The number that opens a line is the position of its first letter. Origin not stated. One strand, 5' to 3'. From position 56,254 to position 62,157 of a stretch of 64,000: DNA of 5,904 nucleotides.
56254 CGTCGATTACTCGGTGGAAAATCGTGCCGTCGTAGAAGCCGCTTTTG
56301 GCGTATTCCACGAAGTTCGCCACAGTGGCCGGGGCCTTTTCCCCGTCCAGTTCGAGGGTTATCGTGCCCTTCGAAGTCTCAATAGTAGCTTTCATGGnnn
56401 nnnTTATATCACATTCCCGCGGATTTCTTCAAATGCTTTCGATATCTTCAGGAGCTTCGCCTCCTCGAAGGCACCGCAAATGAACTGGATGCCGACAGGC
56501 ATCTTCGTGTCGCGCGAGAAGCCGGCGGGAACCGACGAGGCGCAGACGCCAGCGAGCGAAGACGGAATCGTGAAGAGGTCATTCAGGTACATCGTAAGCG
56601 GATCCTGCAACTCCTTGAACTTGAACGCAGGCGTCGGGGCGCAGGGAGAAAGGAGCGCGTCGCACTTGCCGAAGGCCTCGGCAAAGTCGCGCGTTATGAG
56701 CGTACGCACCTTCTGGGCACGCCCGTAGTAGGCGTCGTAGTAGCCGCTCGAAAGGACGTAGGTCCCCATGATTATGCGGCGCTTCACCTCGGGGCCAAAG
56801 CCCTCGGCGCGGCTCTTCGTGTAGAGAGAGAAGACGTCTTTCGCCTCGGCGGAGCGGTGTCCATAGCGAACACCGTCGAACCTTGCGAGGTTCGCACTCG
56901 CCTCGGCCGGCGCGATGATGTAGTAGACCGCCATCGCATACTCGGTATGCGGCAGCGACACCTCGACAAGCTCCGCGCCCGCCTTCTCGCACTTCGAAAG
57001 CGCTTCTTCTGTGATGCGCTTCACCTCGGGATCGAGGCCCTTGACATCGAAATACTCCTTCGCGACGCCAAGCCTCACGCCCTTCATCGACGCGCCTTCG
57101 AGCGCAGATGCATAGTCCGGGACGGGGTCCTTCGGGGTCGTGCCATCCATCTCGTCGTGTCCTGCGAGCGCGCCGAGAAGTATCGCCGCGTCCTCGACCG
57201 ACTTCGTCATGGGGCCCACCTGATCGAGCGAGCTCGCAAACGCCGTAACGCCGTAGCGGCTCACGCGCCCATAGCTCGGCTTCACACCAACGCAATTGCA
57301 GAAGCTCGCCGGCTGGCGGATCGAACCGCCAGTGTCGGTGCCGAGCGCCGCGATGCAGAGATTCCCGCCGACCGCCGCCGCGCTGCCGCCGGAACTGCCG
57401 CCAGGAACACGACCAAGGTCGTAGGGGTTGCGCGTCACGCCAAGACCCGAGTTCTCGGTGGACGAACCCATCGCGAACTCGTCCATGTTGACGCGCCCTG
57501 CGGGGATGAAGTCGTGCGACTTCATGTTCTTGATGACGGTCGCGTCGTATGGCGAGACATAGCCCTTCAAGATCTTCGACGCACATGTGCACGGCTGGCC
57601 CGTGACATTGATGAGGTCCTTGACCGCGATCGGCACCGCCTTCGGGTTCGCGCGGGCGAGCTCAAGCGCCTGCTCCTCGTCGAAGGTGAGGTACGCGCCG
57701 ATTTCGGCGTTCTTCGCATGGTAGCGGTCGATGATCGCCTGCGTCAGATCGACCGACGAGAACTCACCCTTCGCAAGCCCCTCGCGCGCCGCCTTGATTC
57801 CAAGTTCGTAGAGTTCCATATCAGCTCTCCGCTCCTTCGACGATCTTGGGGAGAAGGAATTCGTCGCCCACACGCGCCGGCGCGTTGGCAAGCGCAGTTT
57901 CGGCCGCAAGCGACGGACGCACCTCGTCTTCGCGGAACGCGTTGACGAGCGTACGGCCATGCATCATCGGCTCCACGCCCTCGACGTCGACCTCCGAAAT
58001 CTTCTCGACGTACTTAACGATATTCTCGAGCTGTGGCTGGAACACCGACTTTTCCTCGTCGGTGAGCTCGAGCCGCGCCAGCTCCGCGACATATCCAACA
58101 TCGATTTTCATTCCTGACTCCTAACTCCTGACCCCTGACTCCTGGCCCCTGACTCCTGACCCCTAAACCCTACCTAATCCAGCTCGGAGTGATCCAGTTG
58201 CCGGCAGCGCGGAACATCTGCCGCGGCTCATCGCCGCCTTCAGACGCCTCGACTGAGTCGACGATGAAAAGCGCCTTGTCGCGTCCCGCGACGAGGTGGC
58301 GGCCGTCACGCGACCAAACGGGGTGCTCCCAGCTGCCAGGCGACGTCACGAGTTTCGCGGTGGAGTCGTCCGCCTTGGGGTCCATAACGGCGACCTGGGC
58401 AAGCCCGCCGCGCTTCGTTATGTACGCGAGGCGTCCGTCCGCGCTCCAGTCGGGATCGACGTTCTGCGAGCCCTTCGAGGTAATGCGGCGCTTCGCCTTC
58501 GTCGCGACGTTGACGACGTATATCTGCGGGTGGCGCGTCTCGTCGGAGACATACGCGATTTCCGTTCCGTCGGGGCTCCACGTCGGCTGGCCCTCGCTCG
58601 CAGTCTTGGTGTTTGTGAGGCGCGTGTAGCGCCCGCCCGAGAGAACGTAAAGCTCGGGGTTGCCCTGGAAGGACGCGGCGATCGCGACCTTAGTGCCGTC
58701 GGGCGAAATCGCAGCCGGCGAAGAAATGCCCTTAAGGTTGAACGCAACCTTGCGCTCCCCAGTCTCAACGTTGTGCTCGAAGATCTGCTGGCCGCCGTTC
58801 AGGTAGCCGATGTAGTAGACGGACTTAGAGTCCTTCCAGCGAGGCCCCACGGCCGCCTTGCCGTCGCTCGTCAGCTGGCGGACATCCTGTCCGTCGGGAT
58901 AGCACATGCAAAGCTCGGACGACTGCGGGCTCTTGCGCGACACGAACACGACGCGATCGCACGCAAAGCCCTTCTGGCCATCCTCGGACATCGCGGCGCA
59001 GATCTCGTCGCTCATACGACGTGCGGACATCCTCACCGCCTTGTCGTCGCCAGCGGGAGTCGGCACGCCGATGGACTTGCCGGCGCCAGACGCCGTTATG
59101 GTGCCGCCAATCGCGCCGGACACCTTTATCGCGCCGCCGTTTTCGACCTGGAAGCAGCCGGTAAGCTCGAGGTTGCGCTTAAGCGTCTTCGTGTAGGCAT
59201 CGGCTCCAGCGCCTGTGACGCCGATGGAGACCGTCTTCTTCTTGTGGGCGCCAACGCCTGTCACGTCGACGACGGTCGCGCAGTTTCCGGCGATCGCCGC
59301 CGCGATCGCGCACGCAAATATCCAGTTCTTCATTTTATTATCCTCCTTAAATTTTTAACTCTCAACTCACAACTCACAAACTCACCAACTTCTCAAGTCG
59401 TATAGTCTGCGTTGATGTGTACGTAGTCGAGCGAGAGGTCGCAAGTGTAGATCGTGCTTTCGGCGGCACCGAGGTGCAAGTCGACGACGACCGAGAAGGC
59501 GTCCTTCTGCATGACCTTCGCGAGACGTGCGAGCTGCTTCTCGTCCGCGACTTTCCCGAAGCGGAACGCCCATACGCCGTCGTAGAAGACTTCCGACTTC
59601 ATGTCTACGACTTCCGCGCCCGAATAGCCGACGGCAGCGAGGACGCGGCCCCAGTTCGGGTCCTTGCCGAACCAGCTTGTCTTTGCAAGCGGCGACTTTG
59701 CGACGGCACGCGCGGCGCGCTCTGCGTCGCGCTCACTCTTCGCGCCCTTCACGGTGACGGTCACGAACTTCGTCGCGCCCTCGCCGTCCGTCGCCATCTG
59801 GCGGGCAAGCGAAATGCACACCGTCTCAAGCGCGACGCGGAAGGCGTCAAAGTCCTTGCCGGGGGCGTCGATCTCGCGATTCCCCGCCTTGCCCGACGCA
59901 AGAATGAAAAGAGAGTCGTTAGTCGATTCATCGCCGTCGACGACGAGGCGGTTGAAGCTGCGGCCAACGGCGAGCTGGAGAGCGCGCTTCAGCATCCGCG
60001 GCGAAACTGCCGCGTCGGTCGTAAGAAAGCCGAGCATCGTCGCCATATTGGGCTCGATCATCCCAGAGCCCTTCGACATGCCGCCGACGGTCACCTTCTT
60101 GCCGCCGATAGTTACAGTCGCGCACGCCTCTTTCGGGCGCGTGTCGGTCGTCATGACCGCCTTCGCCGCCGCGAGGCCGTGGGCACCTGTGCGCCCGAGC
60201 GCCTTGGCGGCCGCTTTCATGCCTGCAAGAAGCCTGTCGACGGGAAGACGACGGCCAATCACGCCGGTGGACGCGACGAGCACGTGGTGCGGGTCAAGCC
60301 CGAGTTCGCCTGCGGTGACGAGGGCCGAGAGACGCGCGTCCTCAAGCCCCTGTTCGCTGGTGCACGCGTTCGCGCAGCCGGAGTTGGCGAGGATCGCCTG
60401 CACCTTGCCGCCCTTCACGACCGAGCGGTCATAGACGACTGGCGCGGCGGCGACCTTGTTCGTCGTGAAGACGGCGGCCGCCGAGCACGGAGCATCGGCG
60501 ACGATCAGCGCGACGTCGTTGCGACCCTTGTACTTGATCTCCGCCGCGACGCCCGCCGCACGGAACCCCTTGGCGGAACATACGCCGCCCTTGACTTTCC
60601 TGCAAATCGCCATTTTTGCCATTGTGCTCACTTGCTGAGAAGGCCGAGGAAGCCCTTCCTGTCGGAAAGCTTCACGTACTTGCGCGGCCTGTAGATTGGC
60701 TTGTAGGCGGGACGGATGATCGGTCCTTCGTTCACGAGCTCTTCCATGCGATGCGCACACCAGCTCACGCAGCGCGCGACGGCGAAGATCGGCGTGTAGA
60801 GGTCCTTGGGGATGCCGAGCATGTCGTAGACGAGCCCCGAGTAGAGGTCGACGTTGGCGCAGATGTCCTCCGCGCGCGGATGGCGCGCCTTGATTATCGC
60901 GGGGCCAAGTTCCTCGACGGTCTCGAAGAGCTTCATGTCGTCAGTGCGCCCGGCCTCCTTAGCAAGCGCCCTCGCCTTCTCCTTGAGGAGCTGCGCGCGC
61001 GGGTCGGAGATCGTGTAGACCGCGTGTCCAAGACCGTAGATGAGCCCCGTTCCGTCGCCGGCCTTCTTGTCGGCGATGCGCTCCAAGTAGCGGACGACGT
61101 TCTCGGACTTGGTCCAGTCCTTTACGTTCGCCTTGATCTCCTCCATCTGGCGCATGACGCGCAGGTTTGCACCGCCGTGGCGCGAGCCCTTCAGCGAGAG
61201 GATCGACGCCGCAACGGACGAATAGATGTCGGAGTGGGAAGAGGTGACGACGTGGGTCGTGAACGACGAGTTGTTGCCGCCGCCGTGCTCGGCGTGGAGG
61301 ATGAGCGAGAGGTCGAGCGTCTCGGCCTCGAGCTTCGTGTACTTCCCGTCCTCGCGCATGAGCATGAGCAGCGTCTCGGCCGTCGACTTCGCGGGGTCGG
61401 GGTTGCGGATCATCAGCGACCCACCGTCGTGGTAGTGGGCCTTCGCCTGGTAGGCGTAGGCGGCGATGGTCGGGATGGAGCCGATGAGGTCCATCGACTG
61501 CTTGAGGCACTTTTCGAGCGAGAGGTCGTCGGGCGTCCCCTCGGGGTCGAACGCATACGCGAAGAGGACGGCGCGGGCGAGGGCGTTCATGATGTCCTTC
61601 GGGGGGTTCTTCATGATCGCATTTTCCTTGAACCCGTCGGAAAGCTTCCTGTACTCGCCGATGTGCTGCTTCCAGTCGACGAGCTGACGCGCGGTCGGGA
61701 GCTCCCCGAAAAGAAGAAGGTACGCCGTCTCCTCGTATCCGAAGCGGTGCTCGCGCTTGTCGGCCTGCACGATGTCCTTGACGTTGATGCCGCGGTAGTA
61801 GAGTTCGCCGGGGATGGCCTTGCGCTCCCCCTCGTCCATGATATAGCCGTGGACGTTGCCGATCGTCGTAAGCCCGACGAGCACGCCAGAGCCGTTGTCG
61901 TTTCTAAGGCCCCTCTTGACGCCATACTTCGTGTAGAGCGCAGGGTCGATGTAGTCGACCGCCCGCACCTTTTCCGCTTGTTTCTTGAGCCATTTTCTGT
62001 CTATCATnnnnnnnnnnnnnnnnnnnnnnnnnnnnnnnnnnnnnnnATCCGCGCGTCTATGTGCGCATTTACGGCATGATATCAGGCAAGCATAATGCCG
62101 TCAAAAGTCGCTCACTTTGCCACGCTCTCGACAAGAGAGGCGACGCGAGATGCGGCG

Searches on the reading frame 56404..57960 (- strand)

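Call 58: search_protein_families(library=pfam, proteins=[window:56404-57960:-], max_evalue=0.0001)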
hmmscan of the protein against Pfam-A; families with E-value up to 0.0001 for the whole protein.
window:56404-57960:- (518 aa): 1 family
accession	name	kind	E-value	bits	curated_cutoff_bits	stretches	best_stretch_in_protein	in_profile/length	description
PF01425.27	Amidase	-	1.3e-144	483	27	1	71-504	1-445/445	Amidase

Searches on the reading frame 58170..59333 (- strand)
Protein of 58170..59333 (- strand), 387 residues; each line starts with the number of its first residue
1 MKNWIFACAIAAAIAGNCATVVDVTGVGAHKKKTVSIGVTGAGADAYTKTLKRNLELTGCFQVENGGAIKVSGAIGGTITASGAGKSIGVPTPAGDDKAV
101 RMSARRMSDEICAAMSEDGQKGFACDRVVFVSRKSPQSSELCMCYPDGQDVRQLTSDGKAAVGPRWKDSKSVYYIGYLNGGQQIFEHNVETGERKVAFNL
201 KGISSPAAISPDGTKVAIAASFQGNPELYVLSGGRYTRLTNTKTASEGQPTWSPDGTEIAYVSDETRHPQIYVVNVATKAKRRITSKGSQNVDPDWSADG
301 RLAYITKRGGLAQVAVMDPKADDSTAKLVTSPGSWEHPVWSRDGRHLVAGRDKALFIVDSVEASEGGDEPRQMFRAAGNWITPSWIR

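Call 58: search_protein_families(library=pfam, proteins=[window:58170-59333:-], max_evalue=0.0001)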
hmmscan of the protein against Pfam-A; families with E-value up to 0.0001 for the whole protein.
window:58170-59333:- (387 aa): 3 families
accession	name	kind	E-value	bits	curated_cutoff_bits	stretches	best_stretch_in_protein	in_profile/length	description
PF07676.18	PD40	-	4.4e-18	65.2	20.9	1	238-273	3-38/38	WD40-like Beta Propeller Repeat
PF00930.27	DPPIV_N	-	5.8e-07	29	22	1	220-291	19-85/354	Dipeptidyl peptidase IV (DPP IV) N-terminal region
PF25174.1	Beta-prop_THOC3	-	4.6e-05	23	305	0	208-351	53-190/272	THOC3 beta-propeller domain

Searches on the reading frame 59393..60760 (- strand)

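Call 58: search_protein_families(library=pfam, proteins=[window:59393-60760:-], max_evalue=0.0001)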
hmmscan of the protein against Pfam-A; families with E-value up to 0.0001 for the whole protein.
window:59393-60760:- (455 aa): 1 family
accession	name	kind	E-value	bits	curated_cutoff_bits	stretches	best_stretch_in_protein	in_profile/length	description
PF01960.23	ArgJ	-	7e-145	482.9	32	1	67-455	1-377/377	ArgJ family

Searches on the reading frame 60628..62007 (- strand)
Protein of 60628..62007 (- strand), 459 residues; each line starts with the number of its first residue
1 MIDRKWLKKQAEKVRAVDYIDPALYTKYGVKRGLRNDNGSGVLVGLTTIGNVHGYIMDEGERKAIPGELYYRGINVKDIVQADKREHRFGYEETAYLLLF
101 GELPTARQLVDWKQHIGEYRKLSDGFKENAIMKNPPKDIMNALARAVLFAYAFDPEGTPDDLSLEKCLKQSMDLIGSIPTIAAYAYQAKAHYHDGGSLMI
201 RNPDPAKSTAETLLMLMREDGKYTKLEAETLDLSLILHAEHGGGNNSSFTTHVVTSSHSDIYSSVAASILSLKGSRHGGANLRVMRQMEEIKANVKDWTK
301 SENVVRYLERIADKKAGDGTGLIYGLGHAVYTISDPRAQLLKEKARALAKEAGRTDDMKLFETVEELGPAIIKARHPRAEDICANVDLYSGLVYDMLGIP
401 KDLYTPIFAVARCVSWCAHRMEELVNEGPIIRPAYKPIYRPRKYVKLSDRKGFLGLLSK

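Call 58: search_protein_families(library=pfam, proteins=[window:60628-62007:-], max_evalue=0.0001)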
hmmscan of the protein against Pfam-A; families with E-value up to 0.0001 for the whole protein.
window:60628-62007:- (459 aa): 1 family
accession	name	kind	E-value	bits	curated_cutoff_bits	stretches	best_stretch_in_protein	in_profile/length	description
PF00285.26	Citrate_synt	-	3.5e-108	362.3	27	1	40-434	3-357/357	Citrate synthase, C-terminal domain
